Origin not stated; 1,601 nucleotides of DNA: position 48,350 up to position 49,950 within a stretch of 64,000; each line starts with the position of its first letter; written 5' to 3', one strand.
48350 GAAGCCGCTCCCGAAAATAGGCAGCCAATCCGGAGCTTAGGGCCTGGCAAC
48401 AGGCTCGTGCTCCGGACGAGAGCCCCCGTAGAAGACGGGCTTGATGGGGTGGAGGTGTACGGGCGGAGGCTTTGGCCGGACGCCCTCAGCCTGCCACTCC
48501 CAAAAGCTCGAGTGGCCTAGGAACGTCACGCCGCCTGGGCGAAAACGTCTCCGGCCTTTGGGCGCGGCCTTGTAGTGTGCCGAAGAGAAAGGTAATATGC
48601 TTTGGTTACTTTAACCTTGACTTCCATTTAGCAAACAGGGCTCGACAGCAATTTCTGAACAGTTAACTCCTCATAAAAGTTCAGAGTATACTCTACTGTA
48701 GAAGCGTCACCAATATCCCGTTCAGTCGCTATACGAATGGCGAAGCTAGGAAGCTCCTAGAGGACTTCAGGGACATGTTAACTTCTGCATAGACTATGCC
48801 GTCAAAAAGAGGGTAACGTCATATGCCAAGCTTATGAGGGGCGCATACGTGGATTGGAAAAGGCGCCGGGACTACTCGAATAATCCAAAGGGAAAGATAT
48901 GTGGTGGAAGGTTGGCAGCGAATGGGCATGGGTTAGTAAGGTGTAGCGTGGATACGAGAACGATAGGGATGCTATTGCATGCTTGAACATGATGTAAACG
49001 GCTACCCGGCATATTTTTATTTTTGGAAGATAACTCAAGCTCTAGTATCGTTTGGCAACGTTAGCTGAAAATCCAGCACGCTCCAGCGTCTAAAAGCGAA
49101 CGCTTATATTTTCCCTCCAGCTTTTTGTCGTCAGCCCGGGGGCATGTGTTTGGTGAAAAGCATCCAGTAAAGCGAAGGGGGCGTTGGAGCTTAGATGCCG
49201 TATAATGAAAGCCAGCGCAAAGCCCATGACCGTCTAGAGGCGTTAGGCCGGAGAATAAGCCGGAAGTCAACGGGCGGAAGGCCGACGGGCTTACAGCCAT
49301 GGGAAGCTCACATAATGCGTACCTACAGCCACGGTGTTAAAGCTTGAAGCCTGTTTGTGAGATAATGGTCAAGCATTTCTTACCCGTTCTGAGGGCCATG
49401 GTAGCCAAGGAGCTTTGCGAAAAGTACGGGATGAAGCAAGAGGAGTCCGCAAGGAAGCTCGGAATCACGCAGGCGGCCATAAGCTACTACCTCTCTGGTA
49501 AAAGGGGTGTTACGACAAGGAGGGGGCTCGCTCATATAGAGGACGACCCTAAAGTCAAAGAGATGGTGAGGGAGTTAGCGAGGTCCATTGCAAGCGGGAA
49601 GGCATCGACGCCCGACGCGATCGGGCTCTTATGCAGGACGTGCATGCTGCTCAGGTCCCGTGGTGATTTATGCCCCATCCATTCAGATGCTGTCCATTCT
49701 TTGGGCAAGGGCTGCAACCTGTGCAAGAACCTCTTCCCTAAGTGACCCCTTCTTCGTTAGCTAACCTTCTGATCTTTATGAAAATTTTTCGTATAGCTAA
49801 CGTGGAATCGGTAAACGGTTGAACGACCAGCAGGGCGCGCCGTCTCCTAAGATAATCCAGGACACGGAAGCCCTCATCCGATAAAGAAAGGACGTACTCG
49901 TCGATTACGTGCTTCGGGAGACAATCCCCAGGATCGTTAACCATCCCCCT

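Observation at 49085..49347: Duplicated promoter-leader-sORF module with a conserved N-terminus and a swapped central cassette (copy Y, coupled to an HTH/Cys regulator)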

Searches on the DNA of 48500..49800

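Call 9: search_rna_families(source=window, start=48500, end=49800, threshold=evalue, max_evalue=10)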
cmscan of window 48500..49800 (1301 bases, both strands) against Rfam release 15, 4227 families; matches with E-value up to 10: 4.
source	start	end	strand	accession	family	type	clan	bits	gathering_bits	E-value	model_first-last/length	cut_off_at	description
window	49480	49517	+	RF00468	HCV_SLVII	Cis-reg;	-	18.3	63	0.47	1-70/70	no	Hepatitis C virus stem-loop VII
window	48595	48681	-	RF00046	snoR30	Gene; snRNA; snoRNA; CD-box;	CL00073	15.6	60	4.6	1-96/96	no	Small nucleolar RNA R30/Z108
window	49399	49519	+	RF03041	poplar-1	Gene; sRNA;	-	14.4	110.5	2.1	1-141/141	no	poplar-1 RNA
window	48609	48687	+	RF02160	PART1_2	Gene; lncRNA;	-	9.7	55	9.4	1-249/249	no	Prostate androgen-regulated transcript 1 conserved region 2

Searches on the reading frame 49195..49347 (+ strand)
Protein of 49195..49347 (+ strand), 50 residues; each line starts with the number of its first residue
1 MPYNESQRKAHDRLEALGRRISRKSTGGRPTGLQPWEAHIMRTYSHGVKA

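Call 11: find_encoding_contigs(protein=window:49195-49347:+, flank=3000, max_places=6)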
Protein window:49195-49347:+ (50 aa): 2 contigs read that carry it; 1 place shown.
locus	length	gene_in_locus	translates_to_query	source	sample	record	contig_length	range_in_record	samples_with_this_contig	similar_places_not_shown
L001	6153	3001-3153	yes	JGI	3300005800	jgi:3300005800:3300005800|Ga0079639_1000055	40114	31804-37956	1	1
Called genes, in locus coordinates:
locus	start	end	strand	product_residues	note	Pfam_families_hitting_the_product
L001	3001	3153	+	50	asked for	-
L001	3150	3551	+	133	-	PF13560:HTH_31 (faint), PF01381:HTH_3 (weak)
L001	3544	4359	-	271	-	PF24114:DUF7388 (weak)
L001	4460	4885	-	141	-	PF00210:Ferritin, PF02915:Rubrerythrin (weak)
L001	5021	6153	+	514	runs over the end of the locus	PF01702:TGT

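Call 14: find_homologous_proteins(query=A2, max_evalue=0.1)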
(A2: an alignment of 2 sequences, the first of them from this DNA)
Query A2 (2 sequences) (50 aa, profile of the alignment): 1 proteins with E <= 0.1 among 1 candidates.
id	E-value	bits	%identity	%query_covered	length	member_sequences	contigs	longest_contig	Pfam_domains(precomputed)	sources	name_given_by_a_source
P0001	5.2e-29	118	100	100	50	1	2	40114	-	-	-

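Call 24: find_related_loci(query=A2, collection=metagenome_contigs, flank=4000)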
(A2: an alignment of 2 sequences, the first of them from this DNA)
Query A2 (50 aa) in metagenome_contigs; peptide patterns used: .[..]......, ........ (x = any residue, [..] = any of these).
79 stretches matched a pattern, but none encodes a relative of the query by tblastn (E <= 1e-3).

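Call 54: search_protein_families(library=ncbifam, max_evalue=10, proteins=[window:49195-49344:+])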
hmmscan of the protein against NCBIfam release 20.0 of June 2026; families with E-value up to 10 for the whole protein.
seq(50 aa): 0 families

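Call 61: search_protein_representatives(alignment_id=A2)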
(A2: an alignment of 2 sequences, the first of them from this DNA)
Query: 2 sequences, 56 profile positions. Proteins with E-value up to 0.001 (for the whole library): 2; up to 1e-10: 1; up to 1e-30: 0. The best 2 are listed.
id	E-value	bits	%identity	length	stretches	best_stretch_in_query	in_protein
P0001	1.7e-29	117.7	-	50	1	1-56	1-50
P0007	5.6e-06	42.3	-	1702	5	28-51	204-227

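Call 72: search_protein_families(library=pfam, max_evalue=10, proteins=[window:49195-49344:+])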
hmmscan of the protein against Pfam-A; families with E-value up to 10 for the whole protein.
seq(50 aa): 0 families

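Call 73: search_protein_families(library=phrogs, max_evalue=10, proteins=[window:49195-49344:+])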
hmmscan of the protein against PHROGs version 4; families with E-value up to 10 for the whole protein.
seq(50 aa): 0 families

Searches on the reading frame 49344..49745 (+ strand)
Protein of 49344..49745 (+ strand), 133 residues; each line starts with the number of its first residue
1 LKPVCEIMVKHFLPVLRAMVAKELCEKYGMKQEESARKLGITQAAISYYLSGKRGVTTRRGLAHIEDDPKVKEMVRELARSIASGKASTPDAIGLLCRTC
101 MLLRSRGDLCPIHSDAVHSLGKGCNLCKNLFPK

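Call 12: find_encoding_contigs(protein=window:49365-49745:+, flank=3000, max_places=6)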
Protein window:49365-49745:+ (126 aa): 1 contig read that carries it; 1 place shown.
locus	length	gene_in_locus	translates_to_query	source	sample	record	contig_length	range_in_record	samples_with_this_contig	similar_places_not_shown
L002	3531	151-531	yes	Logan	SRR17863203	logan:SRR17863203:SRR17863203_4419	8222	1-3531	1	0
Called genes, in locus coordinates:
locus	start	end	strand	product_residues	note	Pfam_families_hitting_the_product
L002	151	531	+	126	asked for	PF13560:HTH_31 (faint), PF01381:HTH_3 (weak)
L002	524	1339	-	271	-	PF24114:DUF7388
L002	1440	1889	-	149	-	PF00210:Ferritin, PF02915:Rubrerythrin (weak)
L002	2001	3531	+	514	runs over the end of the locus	PF01702:TGT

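Call 27: find_homologous_proteins(query=window:49365-49745:+, max_evalue=0.00001)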
Query window:49365-49745:+ (126 aa): 5 proteins with E <= 0.00001 among 18 candidates.
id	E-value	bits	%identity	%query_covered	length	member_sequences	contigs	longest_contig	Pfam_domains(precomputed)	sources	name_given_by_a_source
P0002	2.4e-75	268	97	100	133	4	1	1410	PF01381.29,PF13560.13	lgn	-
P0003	3.0e-48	181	75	91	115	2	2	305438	PF01381.29,PF13560.13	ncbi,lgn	-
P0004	3.6e-36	142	54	100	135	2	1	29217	PF01381.29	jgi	-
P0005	4.0e-28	116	44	100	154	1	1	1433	PF01381.29,PF13560.13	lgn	-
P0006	3.7e-11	61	44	76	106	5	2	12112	-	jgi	-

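Call 28: find_encoding_contigs(protein=P0003, flank=6000, max_places=4)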
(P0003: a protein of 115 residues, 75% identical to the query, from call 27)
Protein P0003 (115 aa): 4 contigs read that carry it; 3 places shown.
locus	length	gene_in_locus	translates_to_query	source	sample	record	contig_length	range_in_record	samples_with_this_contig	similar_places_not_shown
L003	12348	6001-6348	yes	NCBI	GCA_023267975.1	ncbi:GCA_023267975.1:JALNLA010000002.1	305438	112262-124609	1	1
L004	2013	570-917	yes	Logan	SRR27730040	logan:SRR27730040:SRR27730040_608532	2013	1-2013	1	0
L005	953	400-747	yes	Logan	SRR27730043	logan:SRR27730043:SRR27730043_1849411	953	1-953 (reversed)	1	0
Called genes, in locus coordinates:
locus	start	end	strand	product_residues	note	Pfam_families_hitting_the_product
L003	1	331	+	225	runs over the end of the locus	PF00834:Ribul_P_3_epim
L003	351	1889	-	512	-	PF00370:FGGY_N, PF02782:FGGY_C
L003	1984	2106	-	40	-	-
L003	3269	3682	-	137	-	-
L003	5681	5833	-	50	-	PF04945:YHS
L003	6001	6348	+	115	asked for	PF01381:HTH_3, PF13560:HTH_31 (weak)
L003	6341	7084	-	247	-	-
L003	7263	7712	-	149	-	PF00210:Ferritin, PF02915:Rubrerythrin (weak)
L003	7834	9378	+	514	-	PF01702:TGT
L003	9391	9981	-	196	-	PF00881:Nitroreductase, PF14512:TM1586_NiRdase, PF00881:Nitroreductase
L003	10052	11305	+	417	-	PF00753:Lactamase_B, PF13483:Lactamase_B_3 (faint), PF23023:Anti-Pycsar_Apyc1, PF12706:Lactamase_B_2 (weak), PF16661:Lactamase_B_6 (weak), PF10996:Beta-Casp, PF07521:RMMBL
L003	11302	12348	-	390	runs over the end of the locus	PF07690:MFS_1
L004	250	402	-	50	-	PF04945:YHS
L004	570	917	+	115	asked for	PF01381:HTH_3, PF13560:HTH_31 (weak)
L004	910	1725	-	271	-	-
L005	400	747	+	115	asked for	PF01381:HTH_3, PF13560:HTH_31 (weak)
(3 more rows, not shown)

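Call 29: find_encoding_contigs(protein=P0004, flank=6000, max_places=4)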
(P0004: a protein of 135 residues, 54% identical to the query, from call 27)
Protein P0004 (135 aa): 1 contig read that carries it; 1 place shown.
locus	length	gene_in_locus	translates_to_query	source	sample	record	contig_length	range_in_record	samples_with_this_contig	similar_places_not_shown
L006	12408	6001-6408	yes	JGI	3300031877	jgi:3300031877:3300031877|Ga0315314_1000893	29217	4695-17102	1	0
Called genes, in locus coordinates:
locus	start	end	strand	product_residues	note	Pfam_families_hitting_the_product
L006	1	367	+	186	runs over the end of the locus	PF00352:TBP, PF11858:DUF3378 (faint), PF00352:TBP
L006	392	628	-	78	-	PF01037:AsnC_trans_reg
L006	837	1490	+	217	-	-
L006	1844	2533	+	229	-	-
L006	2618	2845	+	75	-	-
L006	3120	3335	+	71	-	-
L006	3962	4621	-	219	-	PF01810:LysE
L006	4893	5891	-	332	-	PF00291:PALP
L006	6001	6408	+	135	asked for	PF01381:HTH_3 (faint)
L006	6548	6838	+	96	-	PF04909:Amidohydro_2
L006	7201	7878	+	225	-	PF09512:ThiW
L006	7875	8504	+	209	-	-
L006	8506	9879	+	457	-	PF08543:Phos_pyr_kin, PF00294:PfkB, PF10120:ThiN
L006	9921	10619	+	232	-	PF03070:TENA_THI-4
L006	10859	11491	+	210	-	-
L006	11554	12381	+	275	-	PF07155:ECF-ribofla_trS (weak)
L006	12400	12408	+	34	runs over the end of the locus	-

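Call 30: find_encoding_contigs(protein=P0002, flank=3000, max_places=4)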
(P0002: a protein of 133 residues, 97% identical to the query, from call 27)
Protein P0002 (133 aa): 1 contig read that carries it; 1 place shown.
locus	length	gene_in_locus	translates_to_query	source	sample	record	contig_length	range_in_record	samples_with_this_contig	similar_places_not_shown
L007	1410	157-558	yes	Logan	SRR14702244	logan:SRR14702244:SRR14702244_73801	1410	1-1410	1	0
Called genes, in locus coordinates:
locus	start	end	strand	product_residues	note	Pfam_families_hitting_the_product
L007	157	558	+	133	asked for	PF13560:HTH_31 (weak), PF01381:HTH_3 (weak)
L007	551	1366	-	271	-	PF24114:DUF7388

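Call 45: search_protein_families(library=pfam, max_evalue=1, proteins=[window:49344-49745:+])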
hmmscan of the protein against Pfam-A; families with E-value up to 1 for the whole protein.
window:49344-49745:+ (133 aa): 7 families
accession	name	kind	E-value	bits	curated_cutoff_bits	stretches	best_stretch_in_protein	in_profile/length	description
PF01381.28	HTH_3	-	5e-07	30.1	23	1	22-57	2-37/55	Helix-turn-helix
PF13560.12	HTH_31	-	2.8e-05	24.8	27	1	22-59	7-44/64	Helix-turn-helix domain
PF17762.8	HTH_ParB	-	0.0008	20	22.6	1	17-50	8-41/102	ParB HTH domain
PF15943.11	YdaS_toxin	-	0.0029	17.8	30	1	32-60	11-39/65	Bacterial toxin YdaS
PF12844.13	HTH_19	-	0.019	15.3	30.2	1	23-63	6-45/64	Helix-turn-helix domain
PF09048.16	Cro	-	0.035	14.5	32.7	1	31-56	14-39/59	Cro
PF13443.12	HTH_26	-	0.13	13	22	1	22-58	3-40/63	Cro/C1-type HTH DNA-binding domain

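Call 54: search_protein_families(library=ncbifam, max_evalue=10, proteins=[window:49344-49745:+])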
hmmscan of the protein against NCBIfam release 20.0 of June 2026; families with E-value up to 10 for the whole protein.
window:49344-49745:+ (133 aa): 5 families
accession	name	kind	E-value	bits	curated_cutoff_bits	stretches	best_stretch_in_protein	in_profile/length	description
TIGR02607.1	antidote_HigA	equivalog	0.0031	17.3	47.7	1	19-58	10-49/81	HigA family addiction module antitoxin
NF007271.0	PRK09726.1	equivalog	0.0096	15.9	79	1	13-49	9-45/88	type II toxin-antitoxin system antitoxin HipB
TIGR03879.1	near_KaiC_dom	domain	0.011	16.2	65.1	1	17-56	23-62/91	probable regulatory domain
TIGR03830.1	CxxCG_CxxCG_HTH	subfamily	0.017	14.9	61.8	1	22-53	71-102/127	type II TA system antitoxin MqsA family protein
TIGR00180.1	parB_part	domain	0.19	11.5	58.45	1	15-48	106-139/186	ParB/RepB/Spo0J family partition protein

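Call 80: find_encoding_contigs(protein=P0006, flank=1500, max_places=3)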
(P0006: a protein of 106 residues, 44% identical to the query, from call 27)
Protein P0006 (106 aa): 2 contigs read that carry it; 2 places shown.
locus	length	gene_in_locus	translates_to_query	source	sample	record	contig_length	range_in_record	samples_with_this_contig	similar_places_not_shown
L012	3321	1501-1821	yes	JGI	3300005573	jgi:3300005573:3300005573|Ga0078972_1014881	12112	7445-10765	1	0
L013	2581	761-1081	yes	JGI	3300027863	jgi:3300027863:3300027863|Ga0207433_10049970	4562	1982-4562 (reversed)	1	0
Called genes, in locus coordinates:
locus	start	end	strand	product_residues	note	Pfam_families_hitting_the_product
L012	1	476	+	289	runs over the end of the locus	PF12801:Fer4_5, PF00037:Fer4 (faint), PF12801:Fer4_5 (weak), PF12837:Fer4_6 (faint), PF13237:Fer4_10 (weak), PF13187:Fer4_9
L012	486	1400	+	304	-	PF01266:DAO (faint), PF03486:HI0933_like (faint), PF07992:Pyr_redox_2, PF13738:Pyr_redox_3, PF00070:Pyr_redox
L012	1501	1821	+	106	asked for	-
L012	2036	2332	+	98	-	-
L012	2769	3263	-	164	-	PF13620:CarboxypepD_reg (faint)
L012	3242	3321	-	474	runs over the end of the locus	?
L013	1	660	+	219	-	?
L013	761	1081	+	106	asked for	-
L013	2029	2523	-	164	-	PF13620:CarboxypepD_reg (faint)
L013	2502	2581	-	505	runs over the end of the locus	PF01835:MG2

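Call 81: find_encoding_contigs(protein=P0005, flank=1500, max_places=3)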
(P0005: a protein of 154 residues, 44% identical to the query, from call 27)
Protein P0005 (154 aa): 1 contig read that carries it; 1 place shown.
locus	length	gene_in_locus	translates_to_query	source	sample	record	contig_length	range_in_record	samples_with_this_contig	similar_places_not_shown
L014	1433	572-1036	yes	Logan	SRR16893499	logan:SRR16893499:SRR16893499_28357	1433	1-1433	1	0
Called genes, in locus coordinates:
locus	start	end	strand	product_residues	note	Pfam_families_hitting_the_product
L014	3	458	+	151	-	?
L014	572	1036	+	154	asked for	PF13560:HTH_31 (weak), PF01381:HTH_3 (weak)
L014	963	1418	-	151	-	-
